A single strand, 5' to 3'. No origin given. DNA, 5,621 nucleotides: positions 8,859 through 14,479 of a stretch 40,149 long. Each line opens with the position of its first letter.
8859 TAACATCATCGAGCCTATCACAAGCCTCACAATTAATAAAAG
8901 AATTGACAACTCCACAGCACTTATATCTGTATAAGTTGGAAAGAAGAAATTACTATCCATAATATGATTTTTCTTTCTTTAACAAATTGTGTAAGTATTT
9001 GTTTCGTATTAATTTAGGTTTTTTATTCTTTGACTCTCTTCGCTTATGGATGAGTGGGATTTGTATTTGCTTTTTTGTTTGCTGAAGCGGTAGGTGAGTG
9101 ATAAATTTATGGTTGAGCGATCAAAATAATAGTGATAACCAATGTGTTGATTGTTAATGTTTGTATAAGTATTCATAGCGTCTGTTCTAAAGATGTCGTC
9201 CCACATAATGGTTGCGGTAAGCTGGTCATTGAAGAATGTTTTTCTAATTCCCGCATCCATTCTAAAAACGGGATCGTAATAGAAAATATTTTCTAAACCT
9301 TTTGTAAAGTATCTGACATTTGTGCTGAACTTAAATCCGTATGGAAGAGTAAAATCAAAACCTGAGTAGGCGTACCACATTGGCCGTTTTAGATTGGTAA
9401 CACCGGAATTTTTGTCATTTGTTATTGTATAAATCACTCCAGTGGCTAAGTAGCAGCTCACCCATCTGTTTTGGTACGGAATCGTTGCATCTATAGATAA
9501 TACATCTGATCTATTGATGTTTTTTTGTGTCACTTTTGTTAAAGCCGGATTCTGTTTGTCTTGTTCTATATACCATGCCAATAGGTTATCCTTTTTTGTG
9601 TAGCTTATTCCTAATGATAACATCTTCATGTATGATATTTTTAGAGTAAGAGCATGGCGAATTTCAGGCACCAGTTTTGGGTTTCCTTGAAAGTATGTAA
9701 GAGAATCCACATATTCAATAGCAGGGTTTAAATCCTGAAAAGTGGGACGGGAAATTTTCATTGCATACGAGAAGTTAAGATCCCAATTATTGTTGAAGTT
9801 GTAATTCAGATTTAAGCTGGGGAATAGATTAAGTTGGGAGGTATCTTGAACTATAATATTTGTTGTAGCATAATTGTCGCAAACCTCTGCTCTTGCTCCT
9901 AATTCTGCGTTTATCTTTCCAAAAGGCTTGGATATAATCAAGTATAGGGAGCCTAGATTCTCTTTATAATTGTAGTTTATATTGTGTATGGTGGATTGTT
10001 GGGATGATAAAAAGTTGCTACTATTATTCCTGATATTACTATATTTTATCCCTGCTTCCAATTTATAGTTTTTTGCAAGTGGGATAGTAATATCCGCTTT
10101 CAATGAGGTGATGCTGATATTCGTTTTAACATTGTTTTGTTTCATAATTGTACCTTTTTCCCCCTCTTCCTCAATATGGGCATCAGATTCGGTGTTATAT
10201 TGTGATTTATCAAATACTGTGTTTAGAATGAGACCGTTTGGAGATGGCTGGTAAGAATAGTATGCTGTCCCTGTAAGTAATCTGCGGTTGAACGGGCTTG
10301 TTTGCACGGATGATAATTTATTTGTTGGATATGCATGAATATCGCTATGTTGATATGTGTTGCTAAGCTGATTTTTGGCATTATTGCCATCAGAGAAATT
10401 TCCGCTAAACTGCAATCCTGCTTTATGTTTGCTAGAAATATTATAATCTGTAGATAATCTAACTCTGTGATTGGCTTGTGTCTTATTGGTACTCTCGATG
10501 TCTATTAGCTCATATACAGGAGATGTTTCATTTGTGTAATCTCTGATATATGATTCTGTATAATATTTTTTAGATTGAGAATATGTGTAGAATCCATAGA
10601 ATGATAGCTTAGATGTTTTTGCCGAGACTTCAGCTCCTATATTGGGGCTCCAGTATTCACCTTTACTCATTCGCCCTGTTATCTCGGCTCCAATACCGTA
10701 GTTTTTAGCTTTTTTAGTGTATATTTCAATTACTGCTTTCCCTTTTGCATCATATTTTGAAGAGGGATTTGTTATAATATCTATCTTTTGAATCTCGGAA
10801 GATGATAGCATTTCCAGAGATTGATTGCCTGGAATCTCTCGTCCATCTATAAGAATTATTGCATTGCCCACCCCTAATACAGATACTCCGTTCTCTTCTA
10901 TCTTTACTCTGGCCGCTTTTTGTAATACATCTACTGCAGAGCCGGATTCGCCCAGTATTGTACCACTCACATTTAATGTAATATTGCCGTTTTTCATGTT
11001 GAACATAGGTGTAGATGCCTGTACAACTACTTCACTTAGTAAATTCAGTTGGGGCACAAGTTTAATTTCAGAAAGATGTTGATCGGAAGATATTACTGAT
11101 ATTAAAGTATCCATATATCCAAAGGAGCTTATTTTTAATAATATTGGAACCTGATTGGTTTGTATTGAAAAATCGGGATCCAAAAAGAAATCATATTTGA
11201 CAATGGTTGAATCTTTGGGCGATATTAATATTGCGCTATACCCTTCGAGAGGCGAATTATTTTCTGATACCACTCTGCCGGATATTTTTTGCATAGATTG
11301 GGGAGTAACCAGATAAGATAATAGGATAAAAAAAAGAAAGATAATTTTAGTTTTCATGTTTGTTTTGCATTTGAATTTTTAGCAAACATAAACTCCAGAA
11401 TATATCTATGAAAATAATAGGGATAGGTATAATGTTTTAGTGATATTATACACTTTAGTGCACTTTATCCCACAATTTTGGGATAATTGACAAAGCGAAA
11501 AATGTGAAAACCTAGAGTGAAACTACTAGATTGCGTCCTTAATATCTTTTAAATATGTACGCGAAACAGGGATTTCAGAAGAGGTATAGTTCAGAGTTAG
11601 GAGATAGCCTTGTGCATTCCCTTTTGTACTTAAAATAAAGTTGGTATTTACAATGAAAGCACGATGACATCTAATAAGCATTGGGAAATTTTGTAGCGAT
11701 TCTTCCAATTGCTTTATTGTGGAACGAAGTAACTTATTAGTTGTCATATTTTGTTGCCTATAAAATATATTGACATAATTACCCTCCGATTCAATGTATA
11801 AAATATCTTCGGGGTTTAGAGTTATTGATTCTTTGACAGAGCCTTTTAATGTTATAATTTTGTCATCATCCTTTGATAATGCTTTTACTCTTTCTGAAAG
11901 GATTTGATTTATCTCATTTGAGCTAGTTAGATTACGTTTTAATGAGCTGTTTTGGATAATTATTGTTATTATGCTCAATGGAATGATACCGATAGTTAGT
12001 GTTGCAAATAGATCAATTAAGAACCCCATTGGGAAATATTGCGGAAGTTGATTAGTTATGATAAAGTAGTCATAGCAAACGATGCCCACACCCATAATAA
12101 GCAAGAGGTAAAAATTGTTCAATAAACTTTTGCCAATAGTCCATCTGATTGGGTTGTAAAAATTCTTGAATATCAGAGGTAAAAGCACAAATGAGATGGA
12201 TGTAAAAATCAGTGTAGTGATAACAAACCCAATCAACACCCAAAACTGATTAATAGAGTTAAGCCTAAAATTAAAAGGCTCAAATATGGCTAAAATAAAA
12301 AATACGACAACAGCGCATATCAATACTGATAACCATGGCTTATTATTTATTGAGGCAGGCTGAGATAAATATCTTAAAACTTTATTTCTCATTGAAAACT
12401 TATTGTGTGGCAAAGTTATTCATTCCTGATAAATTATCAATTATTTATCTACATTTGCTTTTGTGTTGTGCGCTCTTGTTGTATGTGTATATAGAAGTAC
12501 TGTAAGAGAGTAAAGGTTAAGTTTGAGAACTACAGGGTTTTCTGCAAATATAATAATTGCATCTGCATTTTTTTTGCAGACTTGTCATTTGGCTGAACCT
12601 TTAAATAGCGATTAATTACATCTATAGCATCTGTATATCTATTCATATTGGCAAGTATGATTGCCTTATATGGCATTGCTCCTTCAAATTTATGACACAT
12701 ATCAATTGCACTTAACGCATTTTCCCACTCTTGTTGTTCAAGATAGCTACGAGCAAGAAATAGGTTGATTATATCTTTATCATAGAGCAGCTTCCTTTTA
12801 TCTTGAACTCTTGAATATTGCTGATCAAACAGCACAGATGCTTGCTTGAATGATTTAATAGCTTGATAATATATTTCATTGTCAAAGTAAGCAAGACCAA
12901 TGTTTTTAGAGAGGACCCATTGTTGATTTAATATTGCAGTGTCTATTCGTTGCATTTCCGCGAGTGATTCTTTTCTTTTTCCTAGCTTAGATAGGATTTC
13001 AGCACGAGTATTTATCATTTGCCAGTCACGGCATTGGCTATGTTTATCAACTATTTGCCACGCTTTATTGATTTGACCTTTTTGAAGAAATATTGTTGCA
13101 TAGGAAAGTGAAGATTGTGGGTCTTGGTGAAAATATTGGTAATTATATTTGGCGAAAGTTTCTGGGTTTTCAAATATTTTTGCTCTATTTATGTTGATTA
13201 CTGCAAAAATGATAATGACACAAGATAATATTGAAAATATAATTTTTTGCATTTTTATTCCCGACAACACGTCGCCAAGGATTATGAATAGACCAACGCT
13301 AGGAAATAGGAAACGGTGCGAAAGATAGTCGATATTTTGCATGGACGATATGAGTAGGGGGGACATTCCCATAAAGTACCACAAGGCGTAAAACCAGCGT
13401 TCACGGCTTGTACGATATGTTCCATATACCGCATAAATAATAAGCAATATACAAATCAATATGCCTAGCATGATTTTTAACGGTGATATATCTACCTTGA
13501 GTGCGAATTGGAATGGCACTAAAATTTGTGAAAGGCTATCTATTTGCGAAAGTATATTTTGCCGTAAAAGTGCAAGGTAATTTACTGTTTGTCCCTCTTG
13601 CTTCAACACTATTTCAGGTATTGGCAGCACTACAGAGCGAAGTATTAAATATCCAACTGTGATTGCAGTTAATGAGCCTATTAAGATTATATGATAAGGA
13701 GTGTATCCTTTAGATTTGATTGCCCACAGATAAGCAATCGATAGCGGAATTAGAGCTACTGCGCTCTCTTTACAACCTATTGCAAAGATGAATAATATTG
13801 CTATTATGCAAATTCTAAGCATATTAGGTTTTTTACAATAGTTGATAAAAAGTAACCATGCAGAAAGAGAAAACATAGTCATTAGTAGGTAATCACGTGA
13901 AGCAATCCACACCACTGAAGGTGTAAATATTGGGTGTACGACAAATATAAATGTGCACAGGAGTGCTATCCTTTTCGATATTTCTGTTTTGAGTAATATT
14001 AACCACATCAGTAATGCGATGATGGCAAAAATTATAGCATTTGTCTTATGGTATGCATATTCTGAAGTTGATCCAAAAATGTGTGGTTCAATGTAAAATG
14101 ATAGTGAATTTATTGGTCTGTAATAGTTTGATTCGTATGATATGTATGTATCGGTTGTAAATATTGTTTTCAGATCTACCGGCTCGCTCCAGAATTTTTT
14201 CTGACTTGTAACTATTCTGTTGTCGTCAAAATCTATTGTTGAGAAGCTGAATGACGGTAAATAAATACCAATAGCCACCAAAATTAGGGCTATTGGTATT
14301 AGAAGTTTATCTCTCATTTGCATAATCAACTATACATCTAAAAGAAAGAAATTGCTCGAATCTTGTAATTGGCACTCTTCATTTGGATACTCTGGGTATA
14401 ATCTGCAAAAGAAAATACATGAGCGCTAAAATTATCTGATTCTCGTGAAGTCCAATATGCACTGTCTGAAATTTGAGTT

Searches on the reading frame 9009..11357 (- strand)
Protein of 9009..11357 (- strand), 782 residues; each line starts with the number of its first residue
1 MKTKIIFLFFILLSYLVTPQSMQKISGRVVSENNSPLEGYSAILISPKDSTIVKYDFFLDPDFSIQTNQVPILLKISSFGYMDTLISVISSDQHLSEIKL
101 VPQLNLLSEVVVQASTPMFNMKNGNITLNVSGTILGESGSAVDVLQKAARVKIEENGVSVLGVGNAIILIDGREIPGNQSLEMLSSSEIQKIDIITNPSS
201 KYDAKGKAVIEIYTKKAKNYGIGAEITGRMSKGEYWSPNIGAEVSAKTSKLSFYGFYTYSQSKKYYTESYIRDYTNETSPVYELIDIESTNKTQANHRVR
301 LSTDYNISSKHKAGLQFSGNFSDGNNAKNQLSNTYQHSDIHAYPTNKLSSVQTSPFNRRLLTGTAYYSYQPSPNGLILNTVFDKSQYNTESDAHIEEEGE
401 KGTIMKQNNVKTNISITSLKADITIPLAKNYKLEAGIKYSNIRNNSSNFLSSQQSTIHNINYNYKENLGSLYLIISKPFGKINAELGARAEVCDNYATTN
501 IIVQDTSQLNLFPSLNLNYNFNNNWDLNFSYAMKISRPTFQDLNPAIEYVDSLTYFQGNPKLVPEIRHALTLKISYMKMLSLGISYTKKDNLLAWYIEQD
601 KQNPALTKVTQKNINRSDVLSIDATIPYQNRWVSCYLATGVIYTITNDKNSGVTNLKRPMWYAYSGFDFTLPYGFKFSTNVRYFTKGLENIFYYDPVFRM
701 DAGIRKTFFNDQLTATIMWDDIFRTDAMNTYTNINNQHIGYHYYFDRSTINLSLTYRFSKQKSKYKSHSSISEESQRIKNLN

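Call 48: search_protein_families(library=pfam, proteins=[window:9009-11357:-], max_evalue=0.001)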
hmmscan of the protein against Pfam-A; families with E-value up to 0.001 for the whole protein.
window:9009-11357:- (782 aa): 2 families
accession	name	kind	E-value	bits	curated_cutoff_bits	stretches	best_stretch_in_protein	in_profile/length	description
PF14905.12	OMP_b-brl_3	-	1.1e-72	245.8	27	1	378-756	10-408/408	Outer membrane protein beta-barrel family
PF00593.30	TonB_dep_Rec_b-barrel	-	6.7e-11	43.1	27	1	292-713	42-427/436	TonB dependent receptor-like, beta-barrel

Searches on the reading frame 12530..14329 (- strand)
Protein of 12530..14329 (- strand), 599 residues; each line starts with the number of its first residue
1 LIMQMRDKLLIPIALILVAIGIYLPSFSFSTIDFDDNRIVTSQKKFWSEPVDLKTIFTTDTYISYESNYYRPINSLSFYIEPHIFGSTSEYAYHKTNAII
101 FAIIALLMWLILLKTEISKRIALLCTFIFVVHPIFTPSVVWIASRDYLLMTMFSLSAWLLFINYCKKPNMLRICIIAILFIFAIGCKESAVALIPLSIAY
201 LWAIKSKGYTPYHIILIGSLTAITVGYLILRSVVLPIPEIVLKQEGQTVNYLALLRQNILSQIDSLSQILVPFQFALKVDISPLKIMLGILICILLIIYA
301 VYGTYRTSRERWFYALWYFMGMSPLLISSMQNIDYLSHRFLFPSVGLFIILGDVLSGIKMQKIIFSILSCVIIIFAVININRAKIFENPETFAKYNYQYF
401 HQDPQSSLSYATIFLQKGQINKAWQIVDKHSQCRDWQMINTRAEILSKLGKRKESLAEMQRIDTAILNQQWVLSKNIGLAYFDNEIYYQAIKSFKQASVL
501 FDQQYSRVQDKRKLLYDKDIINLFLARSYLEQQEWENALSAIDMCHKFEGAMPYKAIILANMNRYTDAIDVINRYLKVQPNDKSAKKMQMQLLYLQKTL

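Call 48: search_protein_families(library=pfam, proteins=[window:12530-14329:-], max_evalue=0.001)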
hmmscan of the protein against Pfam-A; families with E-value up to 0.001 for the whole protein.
window:12530-14329:- (599 aa): 6 families
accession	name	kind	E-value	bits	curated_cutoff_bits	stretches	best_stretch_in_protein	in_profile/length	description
PF07719.23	TPR_2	-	1.1e-07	31.8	27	0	555-582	7-34/34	Tetratricopeptide repeat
PF12895.13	ANAPC3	-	2.7e-07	31.2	27.2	0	392-460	11-80/82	Anaphase-promoting complex, cyclosome, subunit 3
PF00515.34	TPR_1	-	1.4e-06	28.3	27.8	0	475-497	5-27/34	Tetratricopeptide repeat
PF13428.12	TPR_14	-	0.00015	22.6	23.5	0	556-588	8-40/44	Tetratricopeptide repeat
PF14559.12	TPR_19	-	0.00066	20.4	25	0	556-589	32-65/68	Tetratricopeptide repeat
PF13371.12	TPR_9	-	0.00091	19.6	35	0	527-592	3-72/73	Tetratricopeptide repeat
